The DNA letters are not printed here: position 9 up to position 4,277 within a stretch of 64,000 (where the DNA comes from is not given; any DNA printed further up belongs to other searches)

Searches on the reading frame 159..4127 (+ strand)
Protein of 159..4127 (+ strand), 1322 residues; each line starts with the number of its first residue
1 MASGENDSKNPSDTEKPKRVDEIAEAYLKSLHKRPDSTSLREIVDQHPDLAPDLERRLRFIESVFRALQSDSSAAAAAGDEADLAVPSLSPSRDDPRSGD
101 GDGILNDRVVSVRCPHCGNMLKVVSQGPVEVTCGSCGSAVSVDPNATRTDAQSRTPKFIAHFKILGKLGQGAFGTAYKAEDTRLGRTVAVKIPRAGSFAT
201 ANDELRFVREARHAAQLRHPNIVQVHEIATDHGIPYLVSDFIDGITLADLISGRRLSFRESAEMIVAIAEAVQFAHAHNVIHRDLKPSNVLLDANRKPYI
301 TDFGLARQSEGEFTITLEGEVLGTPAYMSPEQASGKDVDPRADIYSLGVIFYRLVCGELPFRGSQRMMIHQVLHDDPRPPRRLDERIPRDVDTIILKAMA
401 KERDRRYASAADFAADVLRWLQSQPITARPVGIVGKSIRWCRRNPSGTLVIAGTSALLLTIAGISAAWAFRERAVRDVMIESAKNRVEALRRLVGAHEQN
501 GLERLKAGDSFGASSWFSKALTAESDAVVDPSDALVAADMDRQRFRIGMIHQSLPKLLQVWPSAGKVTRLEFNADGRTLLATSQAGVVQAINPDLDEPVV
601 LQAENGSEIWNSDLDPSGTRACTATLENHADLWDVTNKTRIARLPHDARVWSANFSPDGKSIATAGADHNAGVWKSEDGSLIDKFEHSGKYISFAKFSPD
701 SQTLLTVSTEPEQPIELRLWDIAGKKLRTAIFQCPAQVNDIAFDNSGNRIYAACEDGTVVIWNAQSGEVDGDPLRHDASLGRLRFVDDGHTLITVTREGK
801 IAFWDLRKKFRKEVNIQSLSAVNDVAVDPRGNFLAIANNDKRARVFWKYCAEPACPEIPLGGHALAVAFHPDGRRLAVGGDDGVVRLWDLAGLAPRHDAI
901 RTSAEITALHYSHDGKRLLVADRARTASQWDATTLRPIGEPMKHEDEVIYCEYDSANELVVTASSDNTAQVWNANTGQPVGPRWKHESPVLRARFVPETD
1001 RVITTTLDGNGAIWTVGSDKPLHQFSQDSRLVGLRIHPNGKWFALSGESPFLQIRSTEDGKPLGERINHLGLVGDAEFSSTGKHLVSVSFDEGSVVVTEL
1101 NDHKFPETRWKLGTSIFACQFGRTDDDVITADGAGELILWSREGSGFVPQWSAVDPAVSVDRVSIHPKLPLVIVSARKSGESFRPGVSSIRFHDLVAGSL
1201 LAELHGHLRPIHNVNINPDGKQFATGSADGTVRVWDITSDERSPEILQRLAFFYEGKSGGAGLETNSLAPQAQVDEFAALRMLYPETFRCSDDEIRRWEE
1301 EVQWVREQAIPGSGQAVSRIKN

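Call 78: search_protein_families(library=pfam, proteins=[window:159-4127:+], max_evalue=0.00001)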
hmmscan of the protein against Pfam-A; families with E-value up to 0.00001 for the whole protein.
window:159-4127:+ (1322 aa): 40 families (the best 25 are shown)
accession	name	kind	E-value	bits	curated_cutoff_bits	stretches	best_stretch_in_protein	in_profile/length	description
PF25174.1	Beta-prop_THOC3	-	1.3e-81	274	305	5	697-934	10-244/272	THOC3 beta-propeller domain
PF24814.1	WD40_Prp19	-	1.1e-64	218.6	320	5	564-750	49-235/281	Prp19 WD40 domain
PF25173.1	Beta-prop_WDR3_1st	-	6.2e-57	192.7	154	4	866-1016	34-184/184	WDR3 first beta-propeller domain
PF00400.38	WD40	-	2.5e-52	173.5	27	2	1198-1236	1-39/39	WD domain, G-beta repeat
PF00069.31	Pkinase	-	2.2e-48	165.4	31.7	1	163-407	2-252/263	Protein kinase domain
PF23414.1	Beta-prop_EML_2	-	1.5e-46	159.4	90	3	825-980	4-159/266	Echinoderm microtubule-associated protein second beta-propeller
PF24817.1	WD40_WDHD1_1st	-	1.7e-46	159.1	109.9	4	866-1026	10-167/291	WDHD1 first WD40 domain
PF24807.1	WD40_CDC20-Fz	-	4.4e-42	144.8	200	4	865-1092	55-287/292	CDC20/Fizzy WD40 domain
PF24805.1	EIF3I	-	3.6e-39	135.2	200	3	646-836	51-246/324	EIF3I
PF25175.1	Beta-prop_WDR5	-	3.3e-36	125.5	250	2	646-850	9-209/296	WDR5 beta-propeller domain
PF07714.23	PK_Tyr_Ser-Thr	-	3.8e-35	121.9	23.1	1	164-406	3-248/258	Protein tyrosine and serine/threonine kinase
PF25172.1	Beta-prop_WDR3_2nd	-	2.3e-31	109.5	140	2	630-848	62-288/293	WDR3 second beta-propeller domain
PF25168.1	Beta-prop_WDR36-Utp21_2nd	-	3.8e-30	105.8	84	1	739-919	116-297/335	WDR36/Utp21 second beta-propeller domain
PF24796.1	WDR55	-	1.1e-29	103.9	200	3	641-806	47-208/296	WDR55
PF24782.2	WD40_MABP1-WDR62_2nd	-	8.9e-27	94.4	290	0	738-806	273-341/341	MABP1/WDR62 second WD40 domain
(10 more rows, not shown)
